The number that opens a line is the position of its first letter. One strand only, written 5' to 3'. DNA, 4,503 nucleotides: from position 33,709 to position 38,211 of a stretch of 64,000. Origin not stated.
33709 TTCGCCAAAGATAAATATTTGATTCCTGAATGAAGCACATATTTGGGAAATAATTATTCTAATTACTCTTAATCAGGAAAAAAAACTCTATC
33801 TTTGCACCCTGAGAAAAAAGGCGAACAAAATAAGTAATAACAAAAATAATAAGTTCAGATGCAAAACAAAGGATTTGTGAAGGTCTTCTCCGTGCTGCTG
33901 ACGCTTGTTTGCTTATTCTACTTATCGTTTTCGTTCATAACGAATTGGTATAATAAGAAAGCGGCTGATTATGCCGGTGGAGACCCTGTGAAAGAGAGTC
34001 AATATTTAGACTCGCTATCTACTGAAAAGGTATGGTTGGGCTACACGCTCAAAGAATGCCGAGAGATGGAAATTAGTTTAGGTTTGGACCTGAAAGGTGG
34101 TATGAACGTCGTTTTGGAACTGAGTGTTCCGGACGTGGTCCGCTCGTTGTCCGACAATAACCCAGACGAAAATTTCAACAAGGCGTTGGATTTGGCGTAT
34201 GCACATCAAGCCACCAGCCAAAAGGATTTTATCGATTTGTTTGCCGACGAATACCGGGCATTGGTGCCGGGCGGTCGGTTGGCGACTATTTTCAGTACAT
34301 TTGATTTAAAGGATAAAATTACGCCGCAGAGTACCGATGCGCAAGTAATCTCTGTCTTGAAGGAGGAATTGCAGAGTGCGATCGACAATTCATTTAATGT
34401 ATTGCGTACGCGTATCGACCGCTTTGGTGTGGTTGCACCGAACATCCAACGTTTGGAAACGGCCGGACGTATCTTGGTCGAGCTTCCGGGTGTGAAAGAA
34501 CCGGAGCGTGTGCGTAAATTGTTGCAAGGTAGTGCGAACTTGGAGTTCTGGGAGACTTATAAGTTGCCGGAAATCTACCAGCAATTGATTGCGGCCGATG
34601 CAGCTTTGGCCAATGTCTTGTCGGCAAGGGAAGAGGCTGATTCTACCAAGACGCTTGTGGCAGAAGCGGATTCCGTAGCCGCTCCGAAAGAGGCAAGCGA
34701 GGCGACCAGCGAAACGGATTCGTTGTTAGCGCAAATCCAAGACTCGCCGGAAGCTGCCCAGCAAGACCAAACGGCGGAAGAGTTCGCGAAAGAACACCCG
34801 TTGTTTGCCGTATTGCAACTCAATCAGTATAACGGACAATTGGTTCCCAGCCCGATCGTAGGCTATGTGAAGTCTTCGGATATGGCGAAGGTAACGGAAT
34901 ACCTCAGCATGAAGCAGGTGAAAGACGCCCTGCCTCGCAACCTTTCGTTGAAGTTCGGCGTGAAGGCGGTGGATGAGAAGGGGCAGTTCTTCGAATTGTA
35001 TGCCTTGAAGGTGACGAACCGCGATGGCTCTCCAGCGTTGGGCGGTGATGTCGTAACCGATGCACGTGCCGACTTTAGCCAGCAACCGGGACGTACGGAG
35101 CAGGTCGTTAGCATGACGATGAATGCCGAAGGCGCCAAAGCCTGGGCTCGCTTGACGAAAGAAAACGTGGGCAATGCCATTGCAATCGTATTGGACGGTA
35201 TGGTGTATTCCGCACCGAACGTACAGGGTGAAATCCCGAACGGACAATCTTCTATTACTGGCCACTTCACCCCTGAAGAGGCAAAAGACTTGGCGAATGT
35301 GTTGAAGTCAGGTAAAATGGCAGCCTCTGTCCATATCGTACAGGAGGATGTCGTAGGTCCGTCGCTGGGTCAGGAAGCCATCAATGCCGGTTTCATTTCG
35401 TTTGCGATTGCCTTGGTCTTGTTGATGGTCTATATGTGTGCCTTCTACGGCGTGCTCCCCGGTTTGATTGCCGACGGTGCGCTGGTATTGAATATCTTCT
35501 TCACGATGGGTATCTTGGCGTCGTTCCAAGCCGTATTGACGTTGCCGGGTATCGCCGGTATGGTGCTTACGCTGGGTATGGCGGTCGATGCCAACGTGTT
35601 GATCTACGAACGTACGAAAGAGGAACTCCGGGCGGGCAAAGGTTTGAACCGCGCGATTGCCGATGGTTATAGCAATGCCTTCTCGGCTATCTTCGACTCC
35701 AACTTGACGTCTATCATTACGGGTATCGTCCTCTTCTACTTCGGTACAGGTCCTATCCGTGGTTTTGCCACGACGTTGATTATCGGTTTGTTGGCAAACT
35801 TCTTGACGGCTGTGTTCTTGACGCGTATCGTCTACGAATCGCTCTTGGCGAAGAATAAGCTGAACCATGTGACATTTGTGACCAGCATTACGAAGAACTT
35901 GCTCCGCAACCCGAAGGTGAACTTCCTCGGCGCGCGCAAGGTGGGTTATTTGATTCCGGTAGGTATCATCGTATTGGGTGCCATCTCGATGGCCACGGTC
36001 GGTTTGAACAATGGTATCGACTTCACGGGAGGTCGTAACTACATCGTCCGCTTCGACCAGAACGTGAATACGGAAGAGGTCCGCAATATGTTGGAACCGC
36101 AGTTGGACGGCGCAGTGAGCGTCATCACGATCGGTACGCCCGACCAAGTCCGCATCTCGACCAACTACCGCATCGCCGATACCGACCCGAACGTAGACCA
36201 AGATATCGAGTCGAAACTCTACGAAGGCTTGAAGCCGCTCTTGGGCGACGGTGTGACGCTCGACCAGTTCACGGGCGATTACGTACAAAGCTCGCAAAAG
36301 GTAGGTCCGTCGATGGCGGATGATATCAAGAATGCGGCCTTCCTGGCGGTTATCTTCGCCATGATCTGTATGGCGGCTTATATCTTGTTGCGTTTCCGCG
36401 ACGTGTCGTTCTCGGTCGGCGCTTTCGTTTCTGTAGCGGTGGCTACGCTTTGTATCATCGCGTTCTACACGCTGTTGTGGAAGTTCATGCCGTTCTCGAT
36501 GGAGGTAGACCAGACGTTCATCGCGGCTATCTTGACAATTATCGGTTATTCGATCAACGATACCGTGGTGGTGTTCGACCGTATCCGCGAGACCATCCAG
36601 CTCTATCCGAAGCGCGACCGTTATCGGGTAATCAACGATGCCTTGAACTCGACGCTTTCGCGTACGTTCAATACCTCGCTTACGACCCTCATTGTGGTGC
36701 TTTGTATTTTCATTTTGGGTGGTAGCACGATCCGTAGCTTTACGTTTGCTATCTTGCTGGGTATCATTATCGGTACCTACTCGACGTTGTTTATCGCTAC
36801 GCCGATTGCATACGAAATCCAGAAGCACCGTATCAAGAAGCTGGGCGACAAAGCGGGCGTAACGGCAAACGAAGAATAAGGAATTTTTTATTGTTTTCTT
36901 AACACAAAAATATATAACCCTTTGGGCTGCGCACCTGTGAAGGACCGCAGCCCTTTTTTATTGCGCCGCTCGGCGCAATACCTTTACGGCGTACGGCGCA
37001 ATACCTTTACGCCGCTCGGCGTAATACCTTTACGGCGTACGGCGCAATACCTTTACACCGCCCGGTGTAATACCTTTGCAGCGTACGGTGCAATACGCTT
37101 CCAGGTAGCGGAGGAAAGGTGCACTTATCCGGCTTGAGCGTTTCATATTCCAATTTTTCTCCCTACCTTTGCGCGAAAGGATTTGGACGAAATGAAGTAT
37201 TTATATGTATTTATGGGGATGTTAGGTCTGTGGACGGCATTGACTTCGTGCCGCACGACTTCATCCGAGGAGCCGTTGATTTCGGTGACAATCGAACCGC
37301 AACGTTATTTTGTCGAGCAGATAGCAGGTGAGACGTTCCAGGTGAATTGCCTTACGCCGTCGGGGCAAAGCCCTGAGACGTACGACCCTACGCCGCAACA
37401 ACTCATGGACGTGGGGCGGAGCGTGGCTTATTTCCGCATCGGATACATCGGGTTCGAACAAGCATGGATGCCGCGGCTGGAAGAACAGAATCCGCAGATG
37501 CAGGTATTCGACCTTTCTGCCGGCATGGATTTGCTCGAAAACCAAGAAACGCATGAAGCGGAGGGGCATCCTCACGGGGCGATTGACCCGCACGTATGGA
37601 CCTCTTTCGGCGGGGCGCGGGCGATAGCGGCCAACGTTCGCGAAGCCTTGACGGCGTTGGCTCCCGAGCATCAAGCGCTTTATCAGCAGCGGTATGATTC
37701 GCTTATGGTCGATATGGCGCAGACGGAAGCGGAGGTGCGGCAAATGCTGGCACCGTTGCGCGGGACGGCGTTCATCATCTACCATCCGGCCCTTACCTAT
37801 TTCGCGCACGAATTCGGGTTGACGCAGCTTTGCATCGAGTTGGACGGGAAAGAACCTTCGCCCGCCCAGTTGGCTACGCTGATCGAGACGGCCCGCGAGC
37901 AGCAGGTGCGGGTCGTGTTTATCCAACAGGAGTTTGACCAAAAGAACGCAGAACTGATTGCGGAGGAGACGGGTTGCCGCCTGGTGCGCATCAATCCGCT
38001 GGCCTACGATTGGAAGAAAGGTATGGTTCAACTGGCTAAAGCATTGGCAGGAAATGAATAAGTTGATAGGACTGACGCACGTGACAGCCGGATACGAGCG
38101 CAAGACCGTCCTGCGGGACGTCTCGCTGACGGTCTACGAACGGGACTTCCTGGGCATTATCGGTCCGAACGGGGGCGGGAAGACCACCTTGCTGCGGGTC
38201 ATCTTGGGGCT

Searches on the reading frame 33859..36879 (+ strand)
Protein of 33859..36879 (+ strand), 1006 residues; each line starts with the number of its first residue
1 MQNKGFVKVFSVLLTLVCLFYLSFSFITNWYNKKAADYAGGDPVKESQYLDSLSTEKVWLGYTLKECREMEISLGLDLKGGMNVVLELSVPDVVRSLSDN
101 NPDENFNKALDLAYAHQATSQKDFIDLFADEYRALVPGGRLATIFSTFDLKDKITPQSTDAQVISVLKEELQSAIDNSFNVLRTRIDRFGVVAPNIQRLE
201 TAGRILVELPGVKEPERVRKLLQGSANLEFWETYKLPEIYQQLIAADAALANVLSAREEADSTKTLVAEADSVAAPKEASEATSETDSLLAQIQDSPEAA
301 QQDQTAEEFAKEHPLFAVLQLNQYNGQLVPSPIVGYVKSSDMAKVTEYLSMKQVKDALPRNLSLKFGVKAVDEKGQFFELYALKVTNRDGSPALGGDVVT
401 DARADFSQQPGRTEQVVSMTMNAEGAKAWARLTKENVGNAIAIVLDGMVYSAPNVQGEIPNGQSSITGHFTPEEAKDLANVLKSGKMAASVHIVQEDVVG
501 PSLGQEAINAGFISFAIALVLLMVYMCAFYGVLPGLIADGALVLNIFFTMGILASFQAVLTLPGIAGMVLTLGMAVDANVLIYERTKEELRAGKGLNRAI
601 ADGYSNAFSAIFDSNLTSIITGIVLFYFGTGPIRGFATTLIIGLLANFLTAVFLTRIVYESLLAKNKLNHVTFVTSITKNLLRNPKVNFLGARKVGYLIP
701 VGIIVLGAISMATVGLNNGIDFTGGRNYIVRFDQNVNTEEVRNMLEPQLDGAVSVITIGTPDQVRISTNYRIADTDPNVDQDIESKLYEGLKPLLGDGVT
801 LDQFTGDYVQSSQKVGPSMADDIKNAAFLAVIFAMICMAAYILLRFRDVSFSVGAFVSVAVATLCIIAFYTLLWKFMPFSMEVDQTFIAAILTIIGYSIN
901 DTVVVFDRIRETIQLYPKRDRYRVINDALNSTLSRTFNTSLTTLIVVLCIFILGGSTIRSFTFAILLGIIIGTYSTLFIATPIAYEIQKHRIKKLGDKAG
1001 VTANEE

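Call 57: search_protein_families(library=pfam, proteins=[window:33859-36879:+], max_evalue=0.1)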
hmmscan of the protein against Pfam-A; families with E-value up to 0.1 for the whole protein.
window:33859-36879:+ (1006 aa): 6 families
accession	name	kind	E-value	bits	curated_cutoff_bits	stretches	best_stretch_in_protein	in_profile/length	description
PF02355.23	SecD_SecF_C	-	1.3e-70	237.1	20.5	2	809-989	15-188/189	Protein export membrane protein SecD/SecF, C-terminal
PF22599.2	SecDF_P1_head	-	8.3e-30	103.5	27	1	391-489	18-114/114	SecDF, P1 head subdomain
PF21760.3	SecD_1st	-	3.8e-16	58.7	27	1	176-232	2-57/60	Protein translocase subunit SecDF, P1 domain, N-terminal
PF07549.19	Sec_GG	-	4.9e-12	45.4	20.3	2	709-736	1-28/28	SecD/SecF GG Motif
PF03176.21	MMPL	-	1.1e-05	25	20.5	1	515-652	154-292/333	MMPL family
PF12759.13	HTH_Tnp_IS1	-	0.022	14.8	24.9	1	408-434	6-32/46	InsA C-terminal domain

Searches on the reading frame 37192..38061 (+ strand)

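Call 57: search_protein_families(library=pfam, proteins=[window:37192-38061:+], max_evalue=0.1)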
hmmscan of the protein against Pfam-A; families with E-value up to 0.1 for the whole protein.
window:37192-38061:+ (289 aa): 2 families
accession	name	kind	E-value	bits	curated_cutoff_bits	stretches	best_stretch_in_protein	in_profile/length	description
PF01297.22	ZnuA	-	2.4e-59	201.4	29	1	30-272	1-241/263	Zinc-uptake complex component A periplasmic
PF00857.26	Isochorismatase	-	0.098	13.2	27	0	225-257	28-71/175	Isochorismatase domain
